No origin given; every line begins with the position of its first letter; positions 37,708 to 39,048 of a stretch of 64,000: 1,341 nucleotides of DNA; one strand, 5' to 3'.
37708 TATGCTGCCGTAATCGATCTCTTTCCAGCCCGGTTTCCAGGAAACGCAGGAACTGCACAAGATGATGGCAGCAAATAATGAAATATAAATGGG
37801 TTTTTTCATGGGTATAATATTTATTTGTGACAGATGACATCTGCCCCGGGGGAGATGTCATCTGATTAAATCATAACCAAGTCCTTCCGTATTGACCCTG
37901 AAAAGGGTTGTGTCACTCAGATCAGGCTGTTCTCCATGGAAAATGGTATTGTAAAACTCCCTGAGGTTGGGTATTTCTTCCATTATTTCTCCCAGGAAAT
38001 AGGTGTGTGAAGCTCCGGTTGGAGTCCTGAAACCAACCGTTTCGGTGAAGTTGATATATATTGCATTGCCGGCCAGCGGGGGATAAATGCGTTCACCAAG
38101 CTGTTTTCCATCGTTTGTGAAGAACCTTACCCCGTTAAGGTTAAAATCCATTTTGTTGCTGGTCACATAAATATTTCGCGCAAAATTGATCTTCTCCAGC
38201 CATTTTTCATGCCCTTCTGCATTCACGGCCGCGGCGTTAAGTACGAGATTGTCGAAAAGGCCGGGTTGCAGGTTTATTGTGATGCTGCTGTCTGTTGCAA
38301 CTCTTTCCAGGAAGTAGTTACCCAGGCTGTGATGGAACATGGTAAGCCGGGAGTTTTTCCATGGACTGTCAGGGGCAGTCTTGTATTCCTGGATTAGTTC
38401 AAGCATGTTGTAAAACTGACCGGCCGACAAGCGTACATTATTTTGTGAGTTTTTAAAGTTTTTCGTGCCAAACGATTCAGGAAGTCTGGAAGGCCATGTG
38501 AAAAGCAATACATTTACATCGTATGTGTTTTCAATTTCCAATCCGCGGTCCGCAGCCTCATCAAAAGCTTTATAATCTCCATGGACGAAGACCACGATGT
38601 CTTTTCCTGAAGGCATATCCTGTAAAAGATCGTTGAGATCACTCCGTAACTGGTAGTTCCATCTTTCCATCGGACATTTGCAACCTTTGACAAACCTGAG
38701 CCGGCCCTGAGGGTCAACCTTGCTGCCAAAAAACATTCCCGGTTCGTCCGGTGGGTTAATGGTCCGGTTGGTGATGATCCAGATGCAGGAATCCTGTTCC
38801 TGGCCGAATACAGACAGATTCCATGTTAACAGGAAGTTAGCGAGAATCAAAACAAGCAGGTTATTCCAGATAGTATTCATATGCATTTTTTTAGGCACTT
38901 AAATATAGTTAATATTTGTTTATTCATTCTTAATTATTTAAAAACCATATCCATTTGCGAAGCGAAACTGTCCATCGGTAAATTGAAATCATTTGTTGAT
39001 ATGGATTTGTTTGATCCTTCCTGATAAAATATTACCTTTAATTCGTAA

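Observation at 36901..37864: Two copies of a 34-bp palindromic element bracket one gene, and each donates the stop codon of a minus-strand ORF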

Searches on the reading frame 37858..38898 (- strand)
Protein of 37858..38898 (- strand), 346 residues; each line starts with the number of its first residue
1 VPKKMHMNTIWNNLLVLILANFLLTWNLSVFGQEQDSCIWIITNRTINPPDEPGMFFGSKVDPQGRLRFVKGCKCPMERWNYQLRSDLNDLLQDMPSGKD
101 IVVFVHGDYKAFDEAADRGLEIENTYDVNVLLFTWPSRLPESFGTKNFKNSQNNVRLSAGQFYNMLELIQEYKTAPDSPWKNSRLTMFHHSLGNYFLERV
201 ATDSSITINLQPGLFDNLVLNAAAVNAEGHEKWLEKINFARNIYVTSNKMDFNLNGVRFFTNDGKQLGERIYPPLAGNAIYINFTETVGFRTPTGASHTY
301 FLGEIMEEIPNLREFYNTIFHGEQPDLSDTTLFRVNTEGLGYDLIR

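Call 12: find_encoding_contigs(protein=window:37858-38898:-, flank=10000, max_places=10)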
Protein window:37858-38898:- (346 aa): no gene with exactly this product is on record in the collection.

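Call 40: search_protein_families(library=pfam, proteins=[window:37858-38898:-], max_evalue=0.00001)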
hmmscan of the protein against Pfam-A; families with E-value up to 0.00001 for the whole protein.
window:37858-38898:- (346 aa): 1 family
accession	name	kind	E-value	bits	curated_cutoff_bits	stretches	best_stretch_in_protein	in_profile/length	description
PF05990.18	DUF900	-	7.5e-10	39.1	20.5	1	86-245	7-158/232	Alpha/beta hydrolase of unknown function (DUF900)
